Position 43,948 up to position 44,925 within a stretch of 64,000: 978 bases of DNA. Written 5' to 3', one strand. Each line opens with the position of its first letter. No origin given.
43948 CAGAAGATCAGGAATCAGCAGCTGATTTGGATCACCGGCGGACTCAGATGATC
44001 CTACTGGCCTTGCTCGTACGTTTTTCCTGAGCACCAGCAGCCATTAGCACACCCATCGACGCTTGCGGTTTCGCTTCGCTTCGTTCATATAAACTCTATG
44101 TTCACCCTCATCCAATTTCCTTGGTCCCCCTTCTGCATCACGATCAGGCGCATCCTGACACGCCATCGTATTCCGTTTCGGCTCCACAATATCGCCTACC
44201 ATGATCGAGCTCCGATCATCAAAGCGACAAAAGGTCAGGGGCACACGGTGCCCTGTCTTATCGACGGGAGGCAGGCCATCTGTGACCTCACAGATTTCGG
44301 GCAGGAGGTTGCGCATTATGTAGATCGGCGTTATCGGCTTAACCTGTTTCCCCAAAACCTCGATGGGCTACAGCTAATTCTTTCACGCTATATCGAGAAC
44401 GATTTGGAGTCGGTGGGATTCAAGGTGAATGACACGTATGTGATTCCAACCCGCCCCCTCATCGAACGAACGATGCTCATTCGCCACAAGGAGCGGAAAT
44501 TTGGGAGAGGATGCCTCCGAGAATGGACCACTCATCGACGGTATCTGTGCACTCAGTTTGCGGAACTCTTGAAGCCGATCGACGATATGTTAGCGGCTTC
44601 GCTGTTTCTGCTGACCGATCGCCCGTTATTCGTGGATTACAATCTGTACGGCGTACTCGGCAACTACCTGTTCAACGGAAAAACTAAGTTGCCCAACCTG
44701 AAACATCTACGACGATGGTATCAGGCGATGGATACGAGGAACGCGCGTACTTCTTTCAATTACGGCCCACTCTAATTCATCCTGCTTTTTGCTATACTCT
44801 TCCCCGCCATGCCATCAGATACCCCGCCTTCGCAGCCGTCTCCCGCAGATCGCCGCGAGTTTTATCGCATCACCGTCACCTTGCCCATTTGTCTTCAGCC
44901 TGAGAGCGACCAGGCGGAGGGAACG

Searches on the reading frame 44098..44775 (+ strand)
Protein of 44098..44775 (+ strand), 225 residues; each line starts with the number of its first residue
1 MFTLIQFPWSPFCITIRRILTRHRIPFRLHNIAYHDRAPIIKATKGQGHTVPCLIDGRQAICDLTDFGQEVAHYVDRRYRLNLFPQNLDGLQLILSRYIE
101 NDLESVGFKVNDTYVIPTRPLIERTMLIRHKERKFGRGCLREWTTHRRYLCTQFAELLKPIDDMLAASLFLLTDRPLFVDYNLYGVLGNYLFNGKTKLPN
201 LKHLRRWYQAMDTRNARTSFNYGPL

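Call 5: search_protein_families(library=pfam, proteins=[window:44098-44775:+])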
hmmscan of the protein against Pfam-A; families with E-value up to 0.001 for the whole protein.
window:44098-44775:+ (225 aa): 4 families
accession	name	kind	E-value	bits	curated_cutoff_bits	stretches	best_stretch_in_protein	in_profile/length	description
PF13417.12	GST_N_3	-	1.1e-06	29.3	22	1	4-63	1-59/75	Glutathione S-transferase, N-terminal domain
PF13410.11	GST_C_2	-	5.4e-05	23.7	24.9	1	152-210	9-69/69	Glutathione S-transferase, C-terminal domain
PF13409.12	GST_N_2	-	0.00019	22.4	25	1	9-66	1-62/70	Glutathione S-transferase, N-terminal domain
PF00462.30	Glutaredoxin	-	0.00073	20.1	22.9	0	4-56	3-56/60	Glutaredoxin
